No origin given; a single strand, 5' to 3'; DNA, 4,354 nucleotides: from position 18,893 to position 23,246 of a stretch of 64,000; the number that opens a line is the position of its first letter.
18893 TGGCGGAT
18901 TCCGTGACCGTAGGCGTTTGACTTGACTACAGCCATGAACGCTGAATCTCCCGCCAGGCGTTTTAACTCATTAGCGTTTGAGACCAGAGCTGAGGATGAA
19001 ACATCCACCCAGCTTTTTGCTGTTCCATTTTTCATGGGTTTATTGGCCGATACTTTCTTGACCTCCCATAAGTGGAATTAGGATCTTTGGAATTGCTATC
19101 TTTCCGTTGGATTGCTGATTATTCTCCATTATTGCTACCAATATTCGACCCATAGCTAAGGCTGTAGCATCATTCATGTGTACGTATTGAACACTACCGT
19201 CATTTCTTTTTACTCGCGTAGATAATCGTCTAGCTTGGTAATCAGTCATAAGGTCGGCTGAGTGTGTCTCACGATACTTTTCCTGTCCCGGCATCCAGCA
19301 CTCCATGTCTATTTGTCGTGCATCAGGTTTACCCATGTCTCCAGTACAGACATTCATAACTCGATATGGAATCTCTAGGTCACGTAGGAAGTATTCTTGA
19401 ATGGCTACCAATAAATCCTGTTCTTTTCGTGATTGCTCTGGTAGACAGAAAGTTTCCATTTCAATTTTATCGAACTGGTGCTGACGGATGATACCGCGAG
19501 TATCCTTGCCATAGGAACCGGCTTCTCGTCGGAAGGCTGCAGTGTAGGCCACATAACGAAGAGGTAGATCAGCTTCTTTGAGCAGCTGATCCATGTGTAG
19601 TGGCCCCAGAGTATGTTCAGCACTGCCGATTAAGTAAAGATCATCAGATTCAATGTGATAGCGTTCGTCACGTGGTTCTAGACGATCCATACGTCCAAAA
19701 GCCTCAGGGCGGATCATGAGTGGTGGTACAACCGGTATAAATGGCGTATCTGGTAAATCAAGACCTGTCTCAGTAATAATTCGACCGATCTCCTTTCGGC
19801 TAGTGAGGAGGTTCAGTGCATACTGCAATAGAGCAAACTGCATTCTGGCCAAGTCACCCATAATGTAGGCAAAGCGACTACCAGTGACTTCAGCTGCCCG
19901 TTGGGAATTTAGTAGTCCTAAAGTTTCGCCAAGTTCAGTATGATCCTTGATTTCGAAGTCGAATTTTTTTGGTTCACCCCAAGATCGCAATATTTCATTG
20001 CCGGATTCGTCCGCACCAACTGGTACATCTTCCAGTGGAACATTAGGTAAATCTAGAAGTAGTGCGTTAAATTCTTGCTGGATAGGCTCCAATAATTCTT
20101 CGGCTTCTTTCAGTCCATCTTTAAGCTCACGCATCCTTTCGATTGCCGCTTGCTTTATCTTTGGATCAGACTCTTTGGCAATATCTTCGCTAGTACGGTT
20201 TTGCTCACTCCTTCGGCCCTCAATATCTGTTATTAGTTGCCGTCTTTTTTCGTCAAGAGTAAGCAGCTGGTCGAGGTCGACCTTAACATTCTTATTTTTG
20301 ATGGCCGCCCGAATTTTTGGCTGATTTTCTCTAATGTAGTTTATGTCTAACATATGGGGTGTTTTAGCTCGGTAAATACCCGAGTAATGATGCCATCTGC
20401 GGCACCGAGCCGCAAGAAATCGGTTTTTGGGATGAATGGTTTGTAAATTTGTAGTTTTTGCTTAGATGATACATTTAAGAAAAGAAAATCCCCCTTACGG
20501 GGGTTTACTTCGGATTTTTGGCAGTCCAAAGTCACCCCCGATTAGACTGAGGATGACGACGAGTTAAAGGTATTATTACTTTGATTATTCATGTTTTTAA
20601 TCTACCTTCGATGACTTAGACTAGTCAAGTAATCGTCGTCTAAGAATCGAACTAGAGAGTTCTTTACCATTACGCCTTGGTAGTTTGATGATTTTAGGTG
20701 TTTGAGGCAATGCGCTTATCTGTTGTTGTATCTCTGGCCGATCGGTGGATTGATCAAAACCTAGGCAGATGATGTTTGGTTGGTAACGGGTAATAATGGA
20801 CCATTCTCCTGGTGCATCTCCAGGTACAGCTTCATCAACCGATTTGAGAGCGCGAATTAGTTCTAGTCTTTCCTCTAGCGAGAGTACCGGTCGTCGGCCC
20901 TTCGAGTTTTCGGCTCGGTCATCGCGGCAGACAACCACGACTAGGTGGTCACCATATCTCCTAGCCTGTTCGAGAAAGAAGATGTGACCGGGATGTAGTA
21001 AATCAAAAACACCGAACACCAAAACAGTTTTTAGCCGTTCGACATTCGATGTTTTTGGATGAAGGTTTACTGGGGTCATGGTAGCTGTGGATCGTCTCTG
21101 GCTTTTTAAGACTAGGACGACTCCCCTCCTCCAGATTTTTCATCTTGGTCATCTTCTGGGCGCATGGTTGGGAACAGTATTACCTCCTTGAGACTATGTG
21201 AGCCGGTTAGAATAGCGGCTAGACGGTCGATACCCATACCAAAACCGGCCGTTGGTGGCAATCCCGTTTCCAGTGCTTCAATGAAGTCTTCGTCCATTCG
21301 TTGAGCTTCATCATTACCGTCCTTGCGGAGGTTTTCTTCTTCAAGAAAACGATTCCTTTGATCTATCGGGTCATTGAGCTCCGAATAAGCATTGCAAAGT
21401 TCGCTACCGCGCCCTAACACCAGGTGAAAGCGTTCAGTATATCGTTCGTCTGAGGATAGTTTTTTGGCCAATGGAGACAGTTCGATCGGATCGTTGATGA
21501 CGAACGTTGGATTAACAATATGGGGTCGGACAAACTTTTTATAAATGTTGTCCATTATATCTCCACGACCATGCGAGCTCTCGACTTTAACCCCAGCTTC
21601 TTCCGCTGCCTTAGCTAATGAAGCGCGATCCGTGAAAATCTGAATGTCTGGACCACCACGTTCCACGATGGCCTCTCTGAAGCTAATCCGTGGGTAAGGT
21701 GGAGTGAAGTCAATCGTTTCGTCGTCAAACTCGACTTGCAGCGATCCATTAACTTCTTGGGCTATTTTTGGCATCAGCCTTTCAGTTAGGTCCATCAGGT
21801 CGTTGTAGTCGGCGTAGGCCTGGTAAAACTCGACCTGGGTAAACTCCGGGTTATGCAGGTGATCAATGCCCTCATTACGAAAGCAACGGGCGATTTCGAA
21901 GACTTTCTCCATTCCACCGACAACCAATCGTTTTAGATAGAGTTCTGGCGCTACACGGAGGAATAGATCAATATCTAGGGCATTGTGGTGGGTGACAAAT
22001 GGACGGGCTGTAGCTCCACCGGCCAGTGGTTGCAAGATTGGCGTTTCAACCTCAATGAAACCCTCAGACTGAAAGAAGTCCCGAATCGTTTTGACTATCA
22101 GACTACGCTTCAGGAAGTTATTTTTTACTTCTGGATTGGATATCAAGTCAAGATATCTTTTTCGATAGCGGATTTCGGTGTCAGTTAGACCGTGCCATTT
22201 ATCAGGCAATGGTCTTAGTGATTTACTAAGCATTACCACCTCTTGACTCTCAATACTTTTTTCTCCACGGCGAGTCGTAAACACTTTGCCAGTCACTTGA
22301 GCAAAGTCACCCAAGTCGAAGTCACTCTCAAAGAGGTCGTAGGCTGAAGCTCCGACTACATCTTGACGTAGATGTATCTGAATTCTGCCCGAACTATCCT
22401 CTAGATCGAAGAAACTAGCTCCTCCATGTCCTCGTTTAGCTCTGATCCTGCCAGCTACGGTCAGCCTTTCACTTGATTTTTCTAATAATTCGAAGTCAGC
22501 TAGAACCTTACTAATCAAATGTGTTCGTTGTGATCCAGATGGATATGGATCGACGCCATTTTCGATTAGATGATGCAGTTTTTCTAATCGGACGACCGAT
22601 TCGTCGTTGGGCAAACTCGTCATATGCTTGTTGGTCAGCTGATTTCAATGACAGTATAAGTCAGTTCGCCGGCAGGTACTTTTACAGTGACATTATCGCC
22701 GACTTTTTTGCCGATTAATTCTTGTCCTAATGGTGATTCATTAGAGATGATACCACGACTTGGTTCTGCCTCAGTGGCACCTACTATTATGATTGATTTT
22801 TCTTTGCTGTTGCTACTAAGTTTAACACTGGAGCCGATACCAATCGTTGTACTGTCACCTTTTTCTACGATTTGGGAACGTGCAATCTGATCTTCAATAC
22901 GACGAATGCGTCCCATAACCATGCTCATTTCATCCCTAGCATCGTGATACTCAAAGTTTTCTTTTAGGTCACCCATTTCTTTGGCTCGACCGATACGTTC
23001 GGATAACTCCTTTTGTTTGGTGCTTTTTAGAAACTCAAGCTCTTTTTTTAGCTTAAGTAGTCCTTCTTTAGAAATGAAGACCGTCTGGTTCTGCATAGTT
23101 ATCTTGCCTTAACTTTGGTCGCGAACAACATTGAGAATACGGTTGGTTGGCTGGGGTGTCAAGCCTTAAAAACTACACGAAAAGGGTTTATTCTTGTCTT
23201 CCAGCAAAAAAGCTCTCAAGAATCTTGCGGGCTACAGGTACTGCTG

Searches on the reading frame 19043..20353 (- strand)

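Call 25: search_protein_families(library=pfam, proteins=[window:19043-20353:-], max_evalue=0.00001)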
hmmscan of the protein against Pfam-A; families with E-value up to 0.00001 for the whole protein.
window:19043-20353:- (437 aa): 2 families
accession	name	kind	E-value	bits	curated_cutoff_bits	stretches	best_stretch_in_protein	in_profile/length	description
PF00587.30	tRNA-synt_2b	-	2.8e-34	119.2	29.3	1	236-412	8-179/179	tRNA synthetase class II core domain (G, H, P, S and T)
PF02403.27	Seryl_tRNA_N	-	4.4e-23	82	28.2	1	1-106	1-108/108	Seryl-tRNA synthetase N-terminal domain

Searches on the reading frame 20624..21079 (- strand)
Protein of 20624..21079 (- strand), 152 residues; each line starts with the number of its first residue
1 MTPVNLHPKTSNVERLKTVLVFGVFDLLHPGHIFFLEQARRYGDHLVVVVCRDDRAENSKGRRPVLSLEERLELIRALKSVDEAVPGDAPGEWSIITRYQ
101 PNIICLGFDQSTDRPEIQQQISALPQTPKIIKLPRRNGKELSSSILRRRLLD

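Call 68: search_protein_families(library=pfam, proteins=[window:20624-21079:-], max_evalue=0.00001)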
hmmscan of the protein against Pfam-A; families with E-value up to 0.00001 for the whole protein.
window:20624-21079:- (152 aa): 1 family
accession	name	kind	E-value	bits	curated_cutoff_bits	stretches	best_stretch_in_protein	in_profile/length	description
PF01467.32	CTP_transf_like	-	1.4e-18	67.8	21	1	21-149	2-133/133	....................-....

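Call 70: search_protein_families(library=ncbifam, proteins=[window:20624-21079:-], max_evalue=0.00001)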
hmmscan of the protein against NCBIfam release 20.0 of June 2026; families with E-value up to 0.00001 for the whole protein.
window:20624-21079:- (152 aa): 7 families
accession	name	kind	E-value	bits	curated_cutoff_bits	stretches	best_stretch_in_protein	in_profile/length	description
TIGR00125.1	cyt_tran_rel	domain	3.8e-21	75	27.7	1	19-83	2-64/65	adenylyltransferase/cytidyltransferase family protein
TIGR02199.1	rfaE_dom_II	equivalog_domain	9e-21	74.2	181.5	1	14-120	9-116/144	D-glycero-beta-D-manno-heptose 1-phosphate adenylyltransferase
NF008454.0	PRK11316.1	equivalog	4.9e-19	68.3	521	1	17-113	341-438/475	bifunctional D-glycero-beta-D-manno-heptose-7-phosphate kinase/D-glycero-beta-D-manno-heptose 1-phosphate adenylyltransferase HldE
TIGR01518.1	g3p_cytidyltrns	equivalog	1.6e-13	50.9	165.4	1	19-146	1-121/125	glycerol-3-phosphate cytidylyltransferase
NF001985.0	PRK00777.1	subfamily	2.5e-08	34.2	104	1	15-77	3-64/157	pantetheine-phosphate adenylyltransferase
NF005518.0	PRK07143.1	equivalog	2e-06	27.4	232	1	10-77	9-78/281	hypothetical protein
TIGR01526.1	nadR_NMN_Atrans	equivalog_domain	7.6e-06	25.4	341.15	1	20-82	5-64/325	nicotinamide-nucleotide adenylyltransferase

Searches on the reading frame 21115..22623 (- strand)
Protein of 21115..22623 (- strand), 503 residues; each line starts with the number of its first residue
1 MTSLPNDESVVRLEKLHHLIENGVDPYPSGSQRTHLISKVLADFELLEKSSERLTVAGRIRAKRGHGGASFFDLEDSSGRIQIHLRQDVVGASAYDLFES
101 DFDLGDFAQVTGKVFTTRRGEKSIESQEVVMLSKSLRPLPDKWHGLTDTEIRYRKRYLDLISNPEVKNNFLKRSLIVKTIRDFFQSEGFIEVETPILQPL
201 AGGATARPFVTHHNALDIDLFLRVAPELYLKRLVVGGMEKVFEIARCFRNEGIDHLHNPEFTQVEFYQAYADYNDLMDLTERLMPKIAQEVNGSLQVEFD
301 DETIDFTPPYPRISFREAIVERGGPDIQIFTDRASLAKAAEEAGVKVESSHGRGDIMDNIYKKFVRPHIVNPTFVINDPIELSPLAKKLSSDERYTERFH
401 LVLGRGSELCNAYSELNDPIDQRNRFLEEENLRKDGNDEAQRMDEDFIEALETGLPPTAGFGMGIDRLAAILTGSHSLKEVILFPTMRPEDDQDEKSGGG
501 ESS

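Call 25: search_protein_families(library=pfam, proteins=[window:21115-22623:-], max_evalue=0.00001)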
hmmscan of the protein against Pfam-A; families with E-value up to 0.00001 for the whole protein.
window:21115-22623:- (503 aa): 3 families
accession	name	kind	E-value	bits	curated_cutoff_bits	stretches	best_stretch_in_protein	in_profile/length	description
PF00152.25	tRNA-synt_2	-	3e-90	302.9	25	1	149-487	2-307/308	tRNA synthetases class II (D, K and N)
PF01336.31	tRNA_anti-codon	-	9.7e-14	51.5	27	1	55-129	2-72/75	OB-fold nucleic acid binding domain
PF01409.25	tRNA-synt_2d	-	2e-08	34.4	19.8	0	240-309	104-172/246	tRNA synthetases class II core domain (F)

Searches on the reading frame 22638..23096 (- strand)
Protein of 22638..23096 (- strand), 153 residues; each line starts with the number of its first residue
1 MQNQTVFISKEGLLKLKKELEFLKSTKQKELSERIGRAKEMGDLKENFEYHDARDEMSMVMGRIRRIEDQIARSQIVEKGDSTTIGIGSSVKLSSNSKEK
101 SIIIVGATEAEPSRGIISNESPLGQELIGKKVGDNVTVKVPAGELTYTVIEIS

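Call 68: search_protein_families(library=pfam, proteins=[window:22638-23096:-], max_evalue=0.00001)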
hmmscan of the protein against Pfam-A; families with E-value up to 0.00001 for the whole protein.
window:22638-23096:- (153 aa): 2 families
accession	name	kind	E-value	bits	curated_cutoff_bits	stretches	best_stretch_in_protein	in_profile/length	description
PF01272.25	GreA_GreB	-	7.6e-23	80.7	26.9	1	83-153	4-76/77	Transcription elongation factor, GreA/GreB, C-term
PF03449.20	GreA_GreB_N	-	1.6e-21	76.7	24.5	1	7-76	2-71/71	Transcription elongation factor, N-terminal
